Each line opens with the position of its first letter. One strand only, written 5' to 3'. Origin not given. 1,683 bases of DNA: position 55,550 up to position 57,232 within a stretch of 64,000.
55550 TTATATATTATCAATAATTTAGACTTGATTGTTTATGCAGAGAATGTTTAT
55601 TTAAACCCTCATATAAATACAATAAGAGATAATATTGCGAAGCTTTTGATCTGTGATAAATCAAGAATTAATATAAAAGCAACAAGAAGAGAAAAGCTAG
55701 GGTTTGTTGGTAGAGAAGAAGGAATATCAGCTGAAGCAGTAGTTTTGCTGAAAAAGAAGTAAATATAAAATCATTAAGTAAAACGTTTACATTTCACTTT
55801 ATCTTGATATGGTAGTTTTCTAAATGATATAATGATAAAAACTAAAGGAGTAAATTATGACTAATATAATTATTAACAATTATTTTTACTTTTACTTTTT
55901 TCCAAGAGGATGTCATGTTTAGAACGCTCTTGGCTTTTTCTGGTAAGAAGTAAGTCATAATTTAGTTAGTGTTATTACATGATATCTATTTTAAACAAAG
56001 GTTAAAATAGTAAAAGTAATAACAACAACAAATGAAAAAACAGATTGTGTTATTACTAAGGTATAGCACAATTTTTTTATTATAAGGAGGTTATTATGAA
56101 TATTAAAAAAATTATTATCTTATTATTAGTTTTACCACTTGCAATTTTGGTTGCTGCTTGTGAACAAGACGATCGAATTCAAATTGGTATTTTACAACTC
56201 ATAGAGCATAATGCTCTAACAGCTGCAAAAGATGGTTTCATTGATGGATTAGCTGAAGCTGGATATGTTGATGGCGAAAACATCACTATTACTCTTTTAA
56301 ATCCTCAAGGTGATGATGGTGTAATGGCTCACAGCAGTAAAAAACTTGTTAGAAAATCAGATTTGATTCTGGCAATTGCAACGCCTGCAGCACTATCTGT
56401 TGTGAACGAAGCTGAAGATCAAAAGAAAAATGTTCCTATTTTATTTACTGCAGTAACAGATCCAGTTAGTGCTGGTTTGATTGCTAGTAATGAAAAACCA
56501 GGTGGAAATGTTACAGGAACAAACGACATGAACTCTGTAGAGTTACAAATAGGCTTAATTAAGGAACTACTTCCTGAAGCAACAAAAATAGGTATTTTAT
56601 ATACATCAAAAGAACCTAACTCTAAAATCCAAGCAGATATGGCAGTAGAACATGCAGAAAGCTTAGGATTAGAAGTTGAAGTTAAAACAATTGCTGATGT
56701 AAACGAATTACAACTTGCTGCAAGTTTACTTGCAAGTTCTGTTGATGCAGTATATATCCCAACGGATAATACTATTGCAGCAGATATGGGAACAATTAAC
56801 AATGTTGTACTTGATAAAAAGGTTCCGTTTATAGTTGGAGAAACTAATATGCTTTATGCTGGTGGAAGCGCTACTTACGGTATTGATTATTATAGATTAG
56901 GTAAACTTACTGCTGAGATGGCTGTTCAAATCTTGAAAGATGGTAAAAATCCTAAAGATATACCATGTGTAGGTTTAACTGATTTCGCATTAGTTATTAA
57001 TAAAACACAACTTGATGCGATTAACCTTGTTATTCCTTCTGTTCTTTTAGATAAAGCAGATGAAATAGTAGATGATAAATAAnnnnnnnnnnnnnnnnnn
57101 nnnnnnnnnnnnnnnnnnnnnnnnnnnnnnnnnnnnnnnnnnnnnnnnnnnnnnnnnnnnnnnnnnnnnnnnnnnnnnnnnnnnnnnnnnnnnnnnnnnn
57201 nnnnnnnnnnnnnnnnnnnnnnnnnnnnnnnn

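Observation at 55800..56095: Candidate ribosome-mediated (leader-peptide) attenuator with a YFYFYFF codon run upstream of a COG2984-family ABC transporter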

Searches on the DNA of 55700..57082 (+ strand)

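Call 4: search_rna_families(source=window, start=55700, end=56200, threshold=evalue, max_evalue=10, show_alignments=3)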
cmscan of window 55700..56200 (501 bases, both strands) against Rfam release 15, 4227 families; matches with E-value up to 10: 5.
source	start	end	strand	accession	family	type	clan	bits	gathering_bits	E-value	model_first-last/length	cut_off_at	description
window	56085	56119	-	RF00145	snoZ105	Gene; snRNA; snoRNA; CD-box;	-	18.2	45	1.9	27-61/72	no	Small nucleolar RNA Z105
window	55926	55981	+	RF02366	Yfr19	Gene; sRNA;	-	17.7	70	6.2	1-82/82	no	Cyanobacterial functional RNA 19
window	56109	56192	-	RF02192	TCL6_2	Gene; lncRNA;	-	14.1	45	5.5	50-126/126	no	T-cell leukemia/lymphoma 6 conserved region 2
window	56131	56170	-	RF01905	HOTAIR_2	Gene; lncRNA;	-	12.8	60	1.7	29-69/69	no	HOTAIR conserved region 2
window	55788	55810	+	RF02081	STnc550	Gene; sRNA;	-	9.3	48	8.1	1-388/388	no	Enterobacterial sRNA STnc550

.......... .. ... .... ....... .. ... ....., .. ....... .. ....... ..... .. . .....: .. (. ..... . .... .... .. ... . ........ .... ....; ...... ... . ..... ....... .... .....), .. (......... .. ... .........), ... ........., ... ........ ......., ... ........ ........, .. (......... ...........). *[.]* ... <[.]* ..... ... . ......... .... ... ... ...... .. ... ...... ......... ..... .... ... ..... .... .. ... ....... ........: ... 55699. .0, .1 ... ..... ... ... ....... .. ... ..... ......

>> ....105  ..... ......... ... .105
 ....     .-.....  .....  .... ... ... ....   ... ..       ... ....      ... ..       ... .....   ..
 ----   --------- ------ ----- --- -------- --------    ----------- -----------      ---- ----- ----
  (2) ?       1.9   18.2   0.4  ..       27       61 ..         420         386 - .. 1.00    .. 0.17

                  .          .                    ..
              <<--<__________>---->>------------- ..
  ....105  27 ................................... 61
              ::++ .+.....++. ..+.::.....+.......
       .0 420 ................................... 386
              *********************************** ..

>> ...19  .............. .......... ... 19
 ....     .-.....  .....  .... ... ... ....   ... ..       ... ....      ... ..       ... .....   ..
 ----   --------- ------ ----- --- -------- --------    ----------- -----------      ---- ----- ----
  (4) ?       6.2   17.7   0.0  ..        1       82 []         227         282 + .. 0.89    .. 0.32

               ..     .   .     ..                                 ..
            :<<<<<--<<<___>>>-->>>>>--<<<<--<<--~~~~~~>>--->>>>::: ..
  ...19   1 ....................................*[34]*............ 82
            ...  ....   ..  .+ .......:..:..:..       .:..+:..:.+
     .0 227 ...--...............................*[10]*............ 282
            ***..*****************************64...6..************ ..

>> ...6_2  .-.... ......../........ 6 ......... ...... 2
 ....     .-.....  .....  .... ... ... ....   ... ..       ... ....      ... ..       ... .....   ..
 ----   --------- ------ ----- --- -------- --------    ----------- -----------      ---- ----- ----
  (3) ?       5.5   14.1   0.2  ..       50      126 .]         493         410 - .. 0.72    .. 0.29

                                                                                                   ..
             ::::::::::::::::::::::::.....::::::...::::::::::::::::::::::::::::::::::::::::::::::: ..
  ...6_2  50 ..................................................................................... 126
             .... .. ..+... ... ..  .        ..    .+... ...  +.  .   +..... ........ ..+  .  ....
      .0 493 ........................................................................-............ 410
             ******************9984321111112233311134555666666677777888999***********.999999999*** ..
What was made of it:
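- On Rfam leader-peptide families: cmscan of 55700-56200 against all 4227 Rfam 15 families at E up to 10 gave only five chance-level hits to unrelated families (call 4).
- On T-box leaders (RF00230): No T-box hit was found in the leader at E up to 10 (call 4).
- Closest known: Classical amino-acid leader-peptide attenuators of Proteobacteria: trpL, pheL. Different: No sequence or structure similarity was found (no Rfam hit, call 4).
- No Rfam family, T-box included, matches the leader at E up to 10 (call 4). No Rfam match was found (call 4).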

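Call 31: search_rna_families(sources=[L030, L032, L034, L037, L001], threshold=gathering)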
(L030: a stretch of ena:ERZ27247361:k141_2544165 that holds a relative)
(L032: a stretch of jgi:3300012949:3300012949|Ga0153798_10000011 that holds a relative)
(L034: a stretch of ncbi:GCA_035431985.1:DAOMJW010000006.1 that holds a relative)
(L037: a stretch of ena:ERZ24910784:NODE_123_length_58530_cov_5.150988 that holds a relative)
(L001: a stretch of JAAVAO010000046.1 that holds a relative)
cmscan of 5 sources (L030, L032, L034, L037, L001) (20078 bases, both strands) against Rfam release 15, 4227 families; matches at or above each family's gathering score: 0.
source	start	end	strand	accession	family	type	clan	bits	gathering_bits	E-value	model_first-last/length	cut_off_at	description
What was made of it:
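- On Rfam leader-peptide families: There were no gathering-score hits in four orthologous loci (call 31).
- Closest known: T-box-regulated TrpXYZ tryptophan importer of streptococci. Different: Here there is no T-box (calls 4, 31), and the ribosome reads the tRNA charge.
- Tried and rejected: Rfam found nothing in orthologous loci (call 31).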
